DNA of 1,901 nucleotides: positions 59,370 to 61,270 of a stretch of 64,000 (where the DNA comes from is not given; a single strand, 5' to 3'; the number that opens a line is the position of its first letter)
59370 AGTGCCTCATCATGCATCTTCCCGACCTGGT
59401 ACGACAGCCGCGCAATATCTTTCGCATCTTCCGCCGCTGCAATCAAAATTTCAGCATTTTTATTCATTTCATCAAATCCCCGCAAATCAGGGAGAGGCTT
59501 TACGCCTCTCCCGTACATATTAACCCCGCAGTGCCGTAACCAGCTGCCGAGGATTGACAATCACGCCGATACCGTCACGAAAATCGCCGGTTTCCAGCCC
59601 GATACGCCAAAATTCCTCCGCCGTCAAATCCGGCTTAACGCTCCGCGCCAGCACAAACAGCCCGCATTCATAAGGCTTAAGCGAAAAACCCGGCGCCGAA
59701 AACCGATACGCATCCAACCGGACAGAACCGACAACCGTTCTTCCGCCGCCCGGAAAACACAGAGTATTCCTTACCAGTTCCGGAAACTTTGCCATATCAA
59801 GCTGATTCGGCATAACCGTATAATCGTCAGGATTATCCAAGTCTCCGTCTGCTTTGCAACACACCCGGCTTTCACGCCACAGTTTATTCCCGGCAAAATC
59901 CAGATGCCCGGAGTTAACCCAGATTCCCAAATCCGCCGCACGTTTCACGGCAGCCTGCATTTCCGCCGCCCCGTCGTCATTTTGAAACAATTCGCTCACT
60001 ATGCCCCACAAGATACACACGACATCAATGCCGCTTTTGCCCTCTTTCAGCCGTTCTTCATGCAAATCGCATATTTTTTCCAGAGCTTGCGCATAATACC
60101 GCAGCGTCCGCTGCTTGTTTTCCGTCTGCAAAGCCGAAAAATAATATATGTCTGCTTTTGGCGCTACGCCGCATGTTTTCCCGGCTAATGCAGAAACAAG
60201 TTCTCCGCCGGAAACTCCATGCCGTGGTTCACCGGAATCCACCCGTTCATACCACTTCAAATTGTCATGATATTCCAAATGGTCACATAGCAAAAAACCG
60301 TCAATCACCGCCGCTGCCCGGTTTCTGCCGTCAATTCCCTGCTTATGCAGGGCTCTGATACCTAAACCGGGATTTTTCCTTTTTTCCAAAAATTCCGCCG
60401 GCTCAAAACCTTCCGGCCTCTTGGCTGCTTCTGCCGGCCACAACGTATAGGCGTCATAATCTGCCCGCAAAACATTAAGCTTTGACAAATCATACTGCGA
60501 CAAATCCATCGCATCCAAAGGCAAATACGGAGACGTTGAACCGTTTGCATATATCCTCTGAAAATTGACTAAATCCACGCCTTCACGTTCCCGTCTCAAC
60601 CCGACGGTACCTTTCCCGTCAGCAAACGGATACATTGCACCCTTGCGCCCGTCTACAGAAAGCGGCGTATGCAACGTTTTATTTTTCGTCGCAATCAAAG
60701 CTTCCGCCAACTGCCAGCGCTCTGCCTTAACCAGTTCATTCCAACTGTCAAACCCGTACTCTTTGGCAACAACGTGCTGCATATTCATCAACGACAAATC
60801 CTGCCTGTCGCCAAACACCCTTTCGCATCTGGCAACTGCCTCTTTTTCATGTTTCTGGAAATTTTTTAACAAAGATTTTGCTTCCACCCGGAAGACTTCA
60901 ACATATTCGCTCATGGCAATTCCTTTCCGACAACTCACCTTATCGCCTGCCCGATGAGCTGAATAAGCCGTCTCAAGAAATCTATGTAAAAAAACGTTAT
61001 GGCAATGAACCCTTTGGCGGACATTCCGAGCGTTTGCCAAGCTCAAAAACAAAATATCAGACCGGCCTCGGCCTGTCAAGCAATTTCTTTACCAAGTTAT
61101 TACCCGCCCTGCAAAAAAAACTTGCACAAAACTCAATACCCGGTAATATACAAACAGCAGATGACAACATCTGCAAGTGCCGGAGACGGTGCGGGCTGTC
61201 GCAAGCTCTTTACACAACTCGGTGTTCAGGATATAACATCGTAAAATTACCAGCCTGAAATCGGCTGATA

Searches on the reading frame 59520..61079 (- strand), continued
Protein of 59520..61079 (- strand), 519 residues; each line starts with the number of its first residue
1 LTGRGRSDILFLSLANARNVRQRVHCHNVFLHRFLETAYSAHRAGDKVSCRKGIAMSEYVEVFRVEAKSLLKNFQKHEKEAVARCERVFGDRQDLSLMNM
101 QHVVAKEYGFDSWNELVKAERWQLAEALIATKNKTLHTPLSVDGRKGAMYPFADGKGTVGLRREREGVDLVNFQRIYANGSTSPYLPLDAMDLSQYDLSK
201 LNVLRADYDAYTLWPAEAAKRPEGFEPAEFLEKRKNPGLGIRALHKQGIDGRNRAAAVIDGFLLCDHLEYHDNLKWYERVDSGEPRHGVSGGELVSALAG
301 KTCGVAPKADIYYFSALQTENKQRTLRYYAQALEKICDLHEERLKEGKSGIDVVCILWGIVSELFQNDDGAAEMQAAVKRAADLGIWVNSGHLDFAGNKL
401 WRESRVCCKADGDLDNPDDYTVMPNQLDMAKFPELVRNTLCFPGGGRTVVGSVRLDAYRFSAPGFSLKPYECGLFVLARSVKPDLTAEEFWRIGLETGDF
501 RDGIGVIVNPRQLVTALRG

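Call 54: fold_search(model_id=the predicted structure, library=pdb)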
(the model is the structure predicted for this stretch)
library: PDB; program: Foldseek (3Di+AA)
matches with E <= 10: 789; with E <= 0.001: 230
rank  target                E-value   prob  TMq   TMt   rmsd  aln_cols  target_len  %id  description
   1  7am6_A                3.6e-09  1.00  0.37  0.61   6.7       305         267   17  Crystal structure of Peptiligase mutant - L217H/M222P/A225N/F189W (released 2021-02-17)
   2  7am6_B                8.2e-09  1.00  0.37  0.60   7.1       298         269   18  Crystal structure of Peptiligase mutant - L217H/M222P/A225N/F189W (released 2021-02-17)
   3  9csd_A                1.2e-08  1.00  0.40  0.26   8.1       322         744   16  The Ectodomains of SPRING and S1P with the inhibitor PF-429242 (released 2025-04-23)
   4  3qtl_B                1.6e-08  1.00  0.39  0.63   6.6       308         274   17  Structural Basis for Dual-inhibition Mechanism of a Non-classical Kazal-type Serine Protease Inhibitor from Horseshoe  (released 2011-06-01)
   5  7xr8_C                1.8e-08  1.00  0.40  0.62   5.3       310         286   16  Structure of the S8 family protease A4095 (released 2023-05-17)
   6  7xr8_D                1.8e-08  1.00  0.38  0.58   5.5       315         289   15  Structure of the S8 family protease A4095 (released 2023-05-17)
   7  7xr8_A                2.0e-08  1.00  0.37  0.56   7.9       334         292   16  Structure of the S8 family protease A4095 (released 2023-05-17)
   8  1c9j                  2.1e-08  1.00  0.39  0.63   7.4       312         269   17  BACILLUS LENTUS SUBTILISIN K27R/N87S/V104Y/N123S/T274A VARIANT (released 1999-10-06)
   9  1ubn                  2.2e-08  1.00  0.39  0.62   6.6       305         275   19  SELENOSUBTILISIN BPN (released 1999-06-08)
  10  1st2                  2.2e-08  1.00  0.38  0.61   6.9       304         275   18  THE THREE-DIMENSIONAL STRUCTURE OF BACILLUS AMYLOLIQUEFACIENS SUBTILISIN AT 1.8 ANGSTROMS AND AN ANALYSIS OF THE STRUCTU (released 1991-07-15)
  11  7am7_B                2.6e-08  1.00  0.38  0.61   6.9       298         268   18  Crystal structure of Peptiligase mutant - M222P/L217H/A225N/F189W/N218D (released 2021-02-17)
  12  1y4d_E                2.8e-08  1.00  0.40  0.64   6.5       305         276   17  Crystal structure of the complex of subtilisin BPN' with chymotrypsin inhibitor 2 M59R/E60S mutant (released 2005-05-17)
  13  4hvl                  2.8e-08  1.00  0.36  0.43   9.8       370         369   15  Structure of a serine protease MycP1, an essential component of the type VII (ESX-1) secretion system (released 2013-05-08)
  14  1c9m                  3.0e-08  1.00  0.38  0.62   7.3       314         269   17  BACILLUS LENTUS SUBTILSIN (SER 87) N76D/S103A/V104I (released 1999-10-06)
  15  8h7o                  3.0e-08  1.00  0.40  0.62   6.5       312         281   17  Crystal structure of aqualigase (released 2023-11-01)
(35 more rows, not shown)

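Call 68: find_encoding_contigs(protein=P0104, flank=5000, max_places=2)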
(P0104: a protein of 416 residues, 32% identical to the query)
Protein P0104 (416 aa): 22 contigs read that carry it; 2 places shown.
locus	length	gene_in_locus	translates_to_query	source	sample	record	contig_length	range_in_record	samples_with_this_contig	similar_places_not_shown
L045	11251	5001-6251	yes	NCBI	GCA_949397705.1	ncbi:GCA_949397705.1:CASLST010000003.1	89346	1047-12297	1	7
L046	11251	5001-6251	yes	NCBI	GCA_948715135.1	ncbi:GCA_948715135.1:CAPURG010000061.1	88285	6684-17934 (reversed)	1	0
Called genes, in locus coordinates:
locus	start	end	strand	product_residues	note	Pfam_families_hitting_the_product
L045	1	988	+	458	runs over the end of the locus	PF07992:Pyr_redox_2 (faint), PF13738:Pyr_redox_3 (faint), PF21688:FAD-depend_C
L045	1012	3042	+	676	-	PF02518:HATPase_c, PF13589:HATPase_c_3, PF01119:DNA_mis_repair, PF08676:MutL_C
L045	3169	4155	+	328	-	PF01745:IPT (weak), PF01715:IPPT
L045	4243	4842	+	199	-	PF13302:Acetyltransf_3, PF00583:Acetyltransf_1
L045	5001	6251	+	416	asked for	PF00082:Peptidase_S8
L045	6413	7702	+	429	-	PF06838:Met_gamma_lyase, PF01053:Cys_Met_Meta_PP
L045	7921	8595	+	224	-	PF20582:UPF0758_N, PF04002:RadC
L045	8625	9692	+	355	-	PF06723:MreB_Mbl, PF00012:HSP70 (weak)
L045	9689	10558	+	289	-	PF04085:MreC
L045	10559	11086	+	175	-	PF04093:MreD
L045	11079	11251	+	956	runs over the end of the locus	PF03717:PBP_dimer, PF00905:Transpeptidase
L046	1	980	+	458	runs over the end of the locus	PF07992:Pyr_redox_2 (faint), PF13738:Pyr_redox_3 (faint), PF21688:FAD-depend_C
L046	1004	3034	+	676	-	PF02518:HATPase_c, PF13589:HATPase_c_3, PF01119:DNA_mis_repair, PF08676:MutL_C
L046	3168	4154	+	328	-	PF01745:IPT (weak), PF01715:IPPT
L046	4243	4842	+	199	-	PF13302:Acetyltransf_3, PF00583:Acetyltransf_1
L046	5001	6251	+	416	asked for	PF00082:Peptidase_S8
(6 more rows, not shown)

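Call 69: find_encoding_contigs(protein=P0087, flank=5000, max_places=1)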
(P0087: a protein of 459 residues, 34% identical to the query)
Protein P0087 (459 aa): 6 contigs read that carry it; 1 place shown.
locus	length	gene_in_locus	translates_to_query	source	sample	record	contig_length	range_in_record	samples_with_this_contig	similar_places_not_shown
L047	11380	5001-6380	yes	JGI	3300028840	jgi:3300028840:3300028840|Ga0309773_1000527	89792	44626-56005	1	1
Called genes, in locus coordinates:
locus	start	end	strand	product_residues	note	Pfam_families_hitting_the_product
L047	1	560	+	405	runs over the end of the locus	-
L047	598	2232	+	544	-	PF02321:OEP (weak)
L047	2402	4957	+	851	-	PF00133:tRNA-synt_1, PF09334:tRNA-synt_1g, PF13603:tRNA-synt_1_2, PF00133:tRNA-synt_1, PF08264:Anticodon_1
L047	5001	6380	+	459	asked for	PF00082:Peptidase_S8 (faint)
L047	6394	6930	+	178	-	PF01928:CYTH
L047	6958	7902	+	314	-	PF00781:DAGK_cat, PF01513:NAD_kinase, PF19279:YegS_C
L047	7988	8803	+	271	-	PF00793:DAHP_synth_1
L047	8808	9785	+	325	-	PF04055:Radical_SAM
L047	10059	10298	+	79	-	-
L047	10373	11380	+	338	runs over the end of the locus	PF13495:Phage_int_SAM_4 (faint), PF22823:MrpR_C_cat (faint), PF02899:Phage_int_SAM_1, PF00589:Phage_integrase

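Call 72: find_encoding_contigs(protein=P0092, flank=3000, max_places=1)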
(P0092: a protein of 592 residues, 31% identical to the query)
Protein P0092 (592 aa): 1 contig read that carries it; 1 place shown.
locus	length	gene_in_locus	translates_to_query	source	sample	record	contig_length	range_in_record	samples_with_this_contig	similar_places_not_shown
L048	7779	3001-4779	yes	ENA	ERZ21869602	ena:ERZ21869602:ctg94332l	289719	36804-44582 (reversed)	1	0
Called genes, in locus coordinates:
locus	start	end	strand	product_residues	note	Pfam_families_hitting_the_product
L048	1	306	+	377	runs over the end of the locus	PF13088:BNR_2 (faint)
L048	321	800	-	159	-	-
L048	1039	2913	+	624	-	PF00149:Metallophos (faint)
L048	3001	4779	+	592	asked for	PF00082:Peptidase_S8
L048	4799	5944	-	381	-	PF24316:Tli3 (faint), PF15902:Sortilin-Vps10 (weak), PF13859:BNR_3, PF13088:BNR_2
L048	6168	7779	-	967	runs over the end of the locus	PF13385:Laminin_G_3, PF14652:DUF4457 (faint), PF00754:F5_F8_type_C (faint), PF13385:Laminin_G_3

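Call 73: find_encoding_contigs(protein=P0081, flank=3000, max_places=1)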
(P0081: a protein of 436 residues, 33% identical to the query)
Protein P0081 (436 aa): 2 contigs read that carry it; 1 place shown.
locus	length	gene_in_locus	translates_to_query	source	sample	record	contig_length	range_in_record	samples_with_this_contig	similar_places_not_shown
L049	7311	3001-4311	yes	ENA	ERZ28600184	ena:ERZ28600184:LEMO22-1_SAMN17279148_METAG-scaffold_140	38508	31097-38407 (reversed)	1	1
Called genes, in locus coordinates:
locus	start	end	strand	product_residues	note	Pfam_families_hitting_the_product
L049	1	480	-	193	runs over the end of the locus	?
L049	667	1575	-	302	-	PF12833:HTH_18, PF00165:HTH_AraC (weak), PF06445:GyrI-like, PF14526:Cass2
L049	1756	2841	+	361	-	PF13245:AAA_19 (faint), PF13604:AAA_30 (faint), PF24883:NPHP3_N (faint), PF03266:NTPase_1 (faint)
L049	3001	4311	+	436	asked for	PF00082:Peptidase_S8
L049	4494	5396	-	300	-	PF00248:Aldo_ket_red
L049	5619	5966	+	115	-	PF01638:HxlR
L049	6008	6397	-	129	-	-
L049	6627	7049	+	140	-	PF12802:MarR_2, PF01047:MarR, PF01978:TrmB (weak), PF13412:HTH_24, PF25212:HVO_A0114 (weak), PF09339:HTH_IclR (weak), PF22381:Staph_reg_Sar_Rot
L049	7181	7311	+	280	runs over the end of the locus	PF12146:Hydrolase_4, PF00561:Abhydrolase_1, PF12697:Abhydrolase_6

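Call 74: find_encoding_contigs(protein=P0116, flank=3000, max_places=1)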
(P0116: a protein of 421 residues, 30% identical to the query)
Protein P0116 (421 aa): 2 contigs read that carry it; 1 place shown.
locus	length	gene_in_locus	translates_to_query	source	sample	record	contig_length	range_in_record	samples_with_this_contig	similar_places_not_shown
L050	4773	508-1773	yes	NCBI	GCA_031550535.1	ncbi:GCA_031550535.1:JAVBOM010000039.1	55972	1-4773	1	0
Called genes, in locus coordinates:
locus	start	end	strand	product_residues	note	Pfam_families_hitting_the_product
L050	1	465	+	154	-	?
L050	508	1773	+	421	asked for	PF00082:Peptidase_S8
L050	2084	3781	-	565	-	-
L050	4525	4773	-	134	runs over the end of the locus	PF13276:HTH_21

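Call 79: search_protein_families(library=pfam, proteins=[P0081, P0104, P0087], max_evalue=5)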
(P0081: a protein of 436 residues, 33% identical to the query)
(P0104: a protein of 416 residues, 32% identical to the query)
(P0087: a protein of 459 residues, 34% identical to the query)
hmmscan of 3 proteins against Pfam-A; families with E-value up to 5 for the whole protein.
P0081 (436 aa): 1 family
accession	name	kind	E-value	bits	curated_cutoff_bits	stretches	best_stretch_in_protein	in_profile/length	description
PF00082.27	Peptidase_S8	-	6.9e-11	42.4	21.8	1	159-297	1-150/288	Subtilase family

P0104 (416 aa): 1 family
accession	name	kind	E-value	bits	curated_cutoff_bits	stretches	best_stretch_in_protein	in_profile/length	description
PF00082.27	Peptidase_S8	-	3.3e-13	50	21.8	1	142-383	1-268/288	Subtilase family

P0087 (459 aa): 1 family
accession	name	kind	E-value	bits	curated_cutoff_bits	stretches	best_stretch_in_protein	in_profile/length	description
PF00082.27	Peptidase_S8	-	8.1e-10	38.9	21.8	1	208-437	1-275/288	Subtilase family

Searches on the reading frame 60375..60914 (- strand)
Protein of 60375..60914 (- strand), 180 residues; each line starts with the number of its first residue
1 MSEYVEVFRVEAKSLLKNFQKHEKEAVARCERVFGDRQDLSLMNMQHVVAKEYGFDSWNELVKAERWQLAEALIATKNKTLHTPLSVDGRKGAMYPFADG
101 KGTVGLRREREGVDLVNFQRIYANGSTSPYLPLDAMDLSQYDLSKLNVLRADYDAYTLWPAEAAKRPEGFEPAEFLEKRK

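Call 79: search_protein_families(library=pfam, proteins=[window:60375-60914:-], max_evalue=5)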
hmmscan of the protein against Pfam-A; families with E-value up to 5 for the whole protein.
seq(180 aa): 1 family
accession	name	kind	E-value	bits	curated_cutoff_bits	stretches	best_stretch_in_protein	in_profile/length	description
PF03621.18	MbtH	-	0.15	11.9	27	1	147-173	13-38/53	MbtH-like protein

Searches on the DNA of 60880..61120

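Call 102: search_rna_families(source=window, start=60880, end=61120, threshold=evalue, max_evalue=10)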
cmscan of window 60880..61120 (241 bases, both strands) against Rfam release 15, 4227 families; matches with E-value up to 10: 2.
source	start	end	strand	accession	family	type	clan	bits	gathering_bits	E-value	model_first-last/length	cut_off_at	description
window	60901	60952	+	RF02077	STnc220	Gene; sRNA;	-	14.5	60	8.3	1-79/79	no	Salmonella enterica sRNA STnc220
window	61056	61102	-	RF00521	SAM_alpha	Cis-reg; riboswitch;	-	12.9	36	1.4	1-79/79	no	Alpha-proteobacteria SAM riboswitch aptamer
